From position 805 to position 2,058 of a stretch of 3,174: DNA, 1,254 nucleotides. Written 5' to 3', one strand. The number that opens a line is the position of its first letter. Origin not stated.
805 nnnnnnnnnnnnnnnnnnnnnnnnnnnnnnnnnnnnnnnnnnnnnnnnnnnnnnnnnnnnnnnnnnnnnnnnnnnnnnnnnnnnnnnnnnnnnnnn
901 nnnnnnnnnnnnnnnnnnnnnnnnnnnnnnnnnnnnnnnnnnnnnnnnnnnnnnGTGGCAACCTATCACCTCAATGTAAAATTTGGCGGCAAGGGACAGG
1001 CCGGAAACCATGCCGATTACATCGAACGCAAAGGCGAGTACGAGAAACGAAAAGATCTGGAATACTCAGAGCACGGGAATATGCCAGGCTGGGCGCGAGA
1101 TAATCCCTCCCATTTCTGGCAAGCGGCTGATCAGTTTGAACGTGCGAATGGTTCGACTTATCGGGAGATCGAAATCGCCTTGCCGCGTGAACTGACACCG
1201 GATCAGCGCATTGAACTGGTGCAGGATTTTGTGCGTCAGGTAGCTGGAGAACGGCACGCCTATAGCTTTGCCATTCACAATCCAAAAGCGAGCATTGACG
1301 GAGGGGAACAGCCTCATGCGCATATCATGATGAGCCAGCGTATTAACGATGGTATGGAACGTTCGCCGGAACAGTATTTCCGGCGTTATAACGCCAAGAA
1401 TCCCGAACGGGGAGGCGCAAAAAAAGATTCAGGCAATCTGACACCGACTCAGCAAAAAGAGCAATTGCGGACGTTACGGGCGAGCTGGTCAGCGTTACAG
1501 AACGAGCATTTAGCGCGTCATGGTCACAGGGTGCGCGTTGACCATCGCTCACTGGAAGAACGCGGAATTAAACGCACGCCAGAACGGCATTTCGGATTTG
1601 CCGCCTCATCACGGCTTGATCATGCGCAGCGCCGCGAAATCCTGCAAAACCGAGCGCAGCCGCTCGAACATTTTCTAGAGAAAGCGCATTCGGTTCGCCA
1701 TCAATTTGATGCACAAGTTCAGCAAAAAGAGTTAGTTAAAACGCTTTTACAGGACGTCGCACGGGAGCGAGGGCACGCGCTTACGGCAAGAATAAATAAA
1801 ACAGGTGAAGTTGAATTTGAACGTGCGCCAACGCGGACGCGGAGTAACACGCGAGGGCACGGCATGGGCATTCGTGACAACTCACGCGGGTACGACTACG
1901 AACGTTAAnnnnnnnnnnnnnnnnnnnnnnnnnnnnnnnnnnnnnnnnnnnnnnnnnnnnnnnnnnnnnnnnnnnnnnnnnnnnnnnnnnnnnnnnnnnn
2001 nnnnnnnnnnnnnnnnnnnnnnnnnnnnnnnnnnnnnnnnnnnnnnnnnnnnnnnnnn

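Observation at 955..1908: Minimal MOBQ relaxase: relaxase domain only, no primase domain, GTG start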

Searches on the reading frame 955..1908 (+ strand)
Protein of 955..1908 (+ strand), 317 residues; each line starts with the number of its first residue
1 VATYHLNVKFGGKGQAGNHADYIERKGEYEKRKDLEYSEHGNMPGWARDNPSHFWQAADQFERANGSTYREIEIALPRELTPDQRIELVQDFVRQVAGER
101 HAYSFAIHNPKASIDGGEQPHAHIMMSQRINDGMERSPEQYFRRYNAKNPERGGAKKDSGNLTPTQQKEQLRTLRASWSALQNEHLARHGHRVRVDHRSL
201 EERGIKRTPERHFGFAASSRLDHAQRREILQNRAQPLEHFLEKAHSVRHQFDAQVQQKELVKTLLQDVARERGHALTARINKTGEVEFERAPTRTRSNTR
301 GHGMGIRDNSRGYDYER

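Call 3: search_protein_families(library=pfam, proteins=[window:955-1908:+], max_evalue=1)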
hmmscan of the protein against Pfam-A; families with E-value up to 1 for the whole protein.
window:955-1908:+ (317 aa): 3 families
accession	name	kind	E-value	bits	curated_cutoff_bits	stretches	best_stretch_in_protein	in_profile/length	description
PF03389.21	MobA_MobL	-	6.2e-37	128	26.7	1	21-218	18-219/224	MobA/MobL family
PF03432.20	Relaxase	-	3e-05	24.7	24.6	1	22-133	1-106/132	MobA/VirD2-like, nuclease domain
PF17944.6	Arg_decarbox_C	-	0.49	11.4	23.3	0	216-232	23-40/51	Arginine decarboxylase C-terminal helical extension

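Call 4: search_protein_families(library=ncbifam, proteins=[window:955-1908:+], max_evalue=1)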
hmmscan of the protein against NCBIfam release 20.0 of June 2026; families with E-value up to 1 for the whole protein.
window:955-1908:+ (317 aa): 5 families
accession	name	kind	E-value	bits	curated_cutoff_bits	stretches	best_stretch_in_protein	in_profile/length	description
TIGR02768.1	TraA_Ti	equivalog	2.2e-30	105.6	590.45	1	24-236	37-240/751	Ti-type conjugative transfer relaxase TraA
NF041496.1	MobQ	equivalog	6.4e-26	91.3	200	1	24-203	37-197/197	MobQ family relaxase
NF010464.0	PRK13889.1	subfamily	2.4e-19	68.8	1015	1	52-223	67-217/992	conjugal transfer relaxase TraA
NF010402.0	PRK13826.1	subfamily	2.7e-18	65.3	1317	1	52-228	77-248/1102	Dtr system oriT relaxase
TIGR02574.1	stabl_TIGR02574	hypoth_equivalog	0.037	14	31.9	1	79-104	4-29/65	putative addiction module component, TIGR02574 family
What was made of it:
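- The protein scores below the trusted cut-offs of the narrower NCBIfam models (MobQ 91 bits vs 200; TraA_Ti 106 bits vs 590; call 4).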

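Call 10: search_solved_structures(query=window:955-1908:+, max_evalue=0.01, show_alignments=2)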
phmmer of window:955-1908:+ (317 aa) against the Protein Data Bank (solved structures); distinct sequences matched with E-value up to 0.01: 2.
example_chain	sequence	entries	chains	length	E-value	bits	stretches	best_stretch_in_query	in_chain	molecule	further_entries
2ns6_A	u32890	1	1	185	4e-41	144.5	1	2-191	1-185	Mobilization protein A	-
4ht4_A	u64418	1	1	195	1.8e-09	40.6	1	20-196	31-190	Nicking enzyme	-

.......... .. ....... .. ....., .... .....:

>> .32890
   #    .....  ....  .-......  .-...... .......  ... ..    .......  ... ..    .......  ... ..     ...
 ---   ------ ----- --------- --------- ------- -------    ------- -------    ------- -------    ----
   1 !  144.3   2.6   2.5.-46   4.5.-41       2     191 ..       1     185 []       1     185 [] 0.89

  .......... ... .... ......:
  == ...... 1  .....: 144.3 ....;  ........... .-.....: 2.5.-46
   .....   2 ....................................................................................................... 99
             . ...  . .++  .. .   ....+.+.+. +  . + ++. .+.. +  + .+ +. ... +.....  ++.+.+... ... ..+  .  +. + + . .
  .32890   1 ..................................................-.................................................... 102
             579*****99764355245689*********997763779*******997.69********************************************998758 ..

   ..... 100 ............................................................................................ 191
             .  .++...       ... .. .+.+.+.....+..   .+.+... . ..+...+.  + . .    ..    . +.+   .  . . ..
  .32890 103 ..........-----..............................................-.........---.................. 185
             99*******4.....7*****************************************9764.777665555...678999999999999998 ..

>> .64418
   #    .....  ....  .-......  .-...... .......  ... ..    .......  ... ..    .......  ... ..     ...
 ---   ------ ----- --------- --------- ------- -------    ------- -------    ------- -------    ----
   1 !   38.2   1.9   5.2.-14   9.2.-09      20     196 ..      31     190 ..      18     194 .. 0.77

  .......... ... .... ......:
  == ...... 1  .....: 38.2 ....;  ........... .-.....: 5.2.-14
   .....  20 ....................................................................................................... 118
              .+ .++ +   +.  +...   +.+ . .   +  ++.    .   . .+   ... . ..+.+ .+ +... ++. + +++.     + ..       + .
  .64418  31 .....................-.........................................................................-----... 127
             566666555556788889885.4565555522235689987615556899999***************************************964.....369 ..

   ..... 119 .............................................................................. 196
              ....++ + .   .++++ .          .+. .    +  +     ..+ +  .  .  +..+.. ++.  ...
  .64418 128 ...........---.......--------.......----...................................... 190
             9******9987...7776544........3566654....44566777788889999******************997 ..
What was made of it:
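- On MOBQ / MobA-MobL relaxases (Pfam PF03389): Y22 in ADYI aligns with ADY(25)I of 2NS6 (call 10).
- Structure: PDB 2NS6 E 4e-41 over residues 2-191 (call 10).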

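Call 19: search_dna_similar(query=window:955-1908:+, collection=plasmids, mode=protein, rows=spread, max_rows=50)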
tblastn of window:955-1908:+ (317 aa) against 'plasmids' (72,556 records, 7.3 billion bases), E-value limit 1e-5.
Records with a match: 4949; places in all: 5222; records where one place covers at least 80% of the query: 678.
Best place of each record, by identity: >=99% 27; 80-90% 5; 60-80% 537; <60% 4380.
By first word of the organism name: Escherichia 1011; Acinetobacter 606; Lactiplantibacillus 451; Rhizobium 339; Agrobacterium 284; Sinorhizobium 198; Staphylococcus 191; Salmonella 176; Klebsiella 154; Pediococcus 70; and 215 more.
By predicted mobility (MOB-suite, as given by PLSDB): mobilizable 3082; conjugative 1402; non-mobilizable 465.
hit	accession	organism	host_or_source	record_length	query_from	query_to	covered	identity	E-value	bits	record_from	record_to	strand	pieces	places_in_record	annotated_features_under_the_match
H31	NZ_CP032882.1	Escherichia coli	Homo sapiens,Culture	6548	1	317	100%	99.7%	0e+0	655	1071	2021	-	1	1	MobA/MobL family protein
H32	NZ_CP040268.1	Escherichia coli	Bivalve mollusk,Whole organism,marine ...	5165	1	306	97%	66.7%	1e-131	416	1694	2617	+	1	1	MobA/MobL family protein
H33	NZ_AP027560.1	Escherichia coli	Homo sapiens,whole organism,feces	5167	1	306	97%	66.7%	1e-131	416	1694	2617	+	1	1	MobA/MobL family protein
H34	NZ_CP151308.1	Shigella sonnei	-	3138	1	306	97%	66.3%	6e-135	414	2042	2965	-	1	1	MobA/MobL family protein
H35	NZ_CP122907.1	Escherichia coli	Sus scrofa,feces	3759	1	306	97%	66.0%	3e-132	411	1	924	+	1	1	MobA/MobL family protein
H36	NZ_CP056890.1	Citrobacter sp. RHBSTW-00053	culture,Wastewater effluent sample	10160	1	233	74%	63.4%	9e-93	308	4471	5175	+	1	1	mobA: mobilization protein MobA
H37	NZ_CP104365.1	Salmonella enterica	-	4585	1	234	74%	60.8%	2e-91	303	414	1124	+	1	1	MobA/MobL family protein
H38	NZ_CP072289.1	Acinetobacter baumannii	Homo sapiens,Respiratory specimen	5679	1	231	73%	50.9%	2e-70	243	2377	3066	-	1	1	MobA/MobL family protein | heme exporter protein CcmD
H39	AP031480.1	Moraxella osloensis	Homo sapiens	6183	1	209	66%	50.7%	3e-62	220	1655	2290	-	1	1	hypothetical protein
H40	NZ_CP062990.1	Klebsiella pneumoniae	Homo sapiens,traumatic discharge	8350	1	214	68%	45.7%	7e-48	179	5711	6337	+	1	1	none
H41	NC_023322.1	Acinetobacter bereziniae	-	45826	1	210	66%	46.5%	3e-49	182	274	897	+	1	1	AAA family ATPase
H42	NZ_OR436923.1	Acinetobacter baumannii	-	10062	1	193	61%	47.0%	1e-45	172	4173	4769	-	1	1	MobA/MobL family protein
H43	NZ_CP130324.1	Acinetobacter variabilis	soil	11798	1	193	61%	44.5%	6e-42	162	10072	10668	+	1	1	MobA/MobL family protein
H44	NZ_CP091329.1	Acinetobacter baumannii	Homo sapiens,cell culture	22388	1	193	61%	42.5%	7e-40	155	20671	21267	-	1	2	MobA/MobL family protein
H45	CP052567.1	Klebsiella pneumoniae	Homo sapiens,blood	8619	1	281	89%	27.7%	1e-14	82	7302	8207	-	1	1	MobA/MobL family protein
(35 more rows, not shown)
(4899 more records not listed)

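Call 23: get_annotated_region(hit=H32, flank=5000)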
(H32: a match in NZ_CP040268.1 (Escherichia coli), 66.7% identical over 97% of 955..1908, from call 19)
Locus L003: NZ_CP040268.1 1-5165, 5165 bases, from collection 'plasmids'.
description: Escherichia coli strain 631 plasmid pEc631_5, complete sequence
organism: Escherichia coli (NCBI taxid 562)
taxonomy: Bacteria; Pseudomonadota; Gammaproteobacteria; Enterobacterales; Enterobacteriaceae; Escherichia; Escherichia coli
host: -; source: Bivalve mollusk,Whole organism,marine environment; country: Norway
typing (MOB-suite, as given by PLSDB): mobilizable; replicon rep_cluster_2131; relaxase MOBQ
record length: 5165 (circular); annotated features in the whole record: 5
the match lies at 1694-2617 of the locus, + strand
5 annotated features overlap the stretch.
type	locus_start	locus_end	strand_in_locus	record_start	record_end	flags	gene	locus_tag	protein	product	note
CDS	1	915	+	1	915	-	-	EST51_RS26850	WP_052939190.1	replication initiation protein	-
CDS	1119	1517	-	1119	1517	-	-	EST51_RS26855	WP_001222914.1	hypothetical protein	-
CDS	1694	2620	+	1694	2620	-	-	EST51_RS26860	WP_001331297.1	MobA/MobL family protein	-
CDS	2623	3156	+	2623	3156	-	-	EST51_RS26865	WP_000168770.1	hypothetical protein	-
CDS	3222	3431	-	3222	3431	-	-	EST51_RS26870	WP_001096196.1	hypothetical protein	-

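Call 24: get_annotated_region(hit=H34, flank=5000)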
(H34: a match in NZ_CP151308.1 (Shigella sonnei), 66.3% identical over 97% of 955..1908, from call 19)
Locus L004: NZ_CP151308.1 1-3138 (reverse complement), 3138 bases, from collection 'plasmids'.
description: Shigella sonnei strain R22.1286 plasmid pR22.1286_3.1k, complete sequence
organism: Shigella sonnei (NCBI taxid 624)
taxonomy: Bacteria; Pseudomonadota; Gammaproteobacteria; Enterobacterales; Enterobacteriaceae; Shigella; Shigella sonnei
host: -; source: -; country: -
typing (MOB-suite, as given by PLSDB): mobilizable; relaxase MOBQ
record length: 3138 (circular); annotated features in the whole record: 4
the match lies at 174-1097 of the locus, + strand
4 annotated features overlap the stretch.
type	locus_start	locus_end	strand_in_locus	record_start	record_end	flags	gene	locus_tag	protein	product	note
CDS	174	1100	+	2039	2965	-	-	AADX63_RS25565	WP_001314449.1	MobA/MobL family protein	-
CDS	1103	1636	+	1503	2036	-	-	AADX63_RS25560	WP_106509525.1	hypothetical protein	-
CDS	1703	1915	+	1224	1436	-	-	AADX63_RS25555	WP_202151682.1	hypothetical protein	-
CDS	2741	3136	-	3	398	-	-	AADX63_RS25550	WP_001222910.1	hypothetical protein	-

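Call 25: get_annotated_region(hit=H36, flank=6000)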
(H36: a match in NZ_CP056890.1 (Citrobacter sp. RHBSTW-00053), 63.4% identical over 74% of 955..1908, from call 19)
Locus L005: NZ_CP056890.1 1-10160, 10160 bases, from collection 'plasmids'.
description: Citrobacter sp. RHBSTW-00053 plasmid pRHBSTW-00053_3, complete sequence
organism: Citrobacter sp. RHBSTW-00053 (NCBI taxid 2742632)
taxonomy: Bacteria; Pseudomonadota; Gammaproteobacteria; Enterobacterales; Enterobacteriaceae; Citrobacter; Citrobacter sp. RHBSTW-00053
host: -; source: culture,Wastewater effluent sample; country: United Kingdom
typing (MOB-suite, as given by PLSDB): mobilizable; replicon rep_cluster_1155; relaxase MOBQ
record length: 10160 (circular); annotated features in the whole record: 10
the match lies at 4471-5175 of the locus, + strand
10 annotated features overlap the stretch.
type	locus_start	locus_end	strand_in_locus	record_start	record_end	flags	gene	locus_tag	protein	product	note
CDS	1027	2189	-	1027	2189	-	-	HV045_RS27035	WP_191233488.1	IS3-like element IS3 family transposase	GO:0006313 - DNA transposition [Evidence IEA]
CDS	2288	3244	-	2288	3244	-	-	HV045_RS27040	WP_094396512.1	replication initiation protein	GO:0006270 - DNA replication initiation [Evidence IEA]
CDS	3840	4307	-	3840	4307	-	traD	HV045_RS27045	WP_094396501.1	conjugal transfer protein TraD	-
CDS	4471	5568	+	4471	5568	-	mobA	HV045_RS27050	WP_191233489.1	mobilization protein MobA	-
CDS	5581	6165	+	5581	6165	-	-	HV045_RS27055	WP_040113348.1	mobilization protein MobX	-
CDS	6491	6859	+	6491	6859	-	-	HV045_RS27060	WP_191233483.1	hypothetical protein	-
CDS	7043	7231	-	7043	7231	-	-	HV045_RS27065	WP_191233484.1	hypothetical protein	-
CDS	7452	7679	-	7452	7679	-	-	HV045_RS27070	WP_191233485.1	Rop family plasmid primer RNA-binding protein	-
CDS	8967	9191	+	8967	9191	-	-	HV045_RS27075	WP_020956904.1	type II toxin-antitoxin system RelB family antitoxin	-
CDS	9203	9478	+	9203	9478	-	-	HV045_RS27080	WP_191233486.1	type II toxin-antitoxin system RelE/ParE family toxin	GO:0030541 - plasmid partitioning [Evidence IEA]; GO:0051290 - protein heterotetramerization [Evidence IEA]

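Call 26: get_annotated_region(hit=H37, flank=5000)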
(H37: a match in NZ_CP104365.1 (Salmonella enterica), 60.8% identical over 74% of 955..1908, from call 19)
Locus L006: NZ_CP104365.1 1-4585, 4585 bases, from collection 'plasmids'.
description: Salmonella enterica strain PNUSAS118606 plasmid unnamed3, complete sequence
organism: Salmonella enterica (NCBI taxid 28901)
taxonomy: Bacteria; Pseudomonadota; Gammaproteobacteria; Enterobacterales; Enterobacteriaceae; Salmonella; Salmonella enterica
host: -; source: -; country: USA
typing (MOB-suite, as given by PLSDB): mobilizable; replicon Col156; relaxase MOBQ
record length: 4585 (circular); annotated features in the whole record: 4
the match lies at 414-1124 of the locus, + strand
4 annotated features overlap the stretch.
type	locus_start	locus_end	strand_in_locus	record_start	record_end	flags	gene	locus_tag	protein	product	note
CDS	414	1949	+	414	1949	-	-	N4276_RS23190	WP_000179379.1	MobA/MobL family protein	-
CDS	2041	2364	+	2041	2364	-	-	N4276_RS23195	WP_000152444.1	hypothetical protein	-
CDS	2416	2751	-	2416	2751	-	-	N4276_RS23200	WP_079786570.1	hypothetical protein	-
CDS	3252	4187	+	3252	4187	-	-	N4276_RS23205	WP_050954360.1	replication initiation protein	-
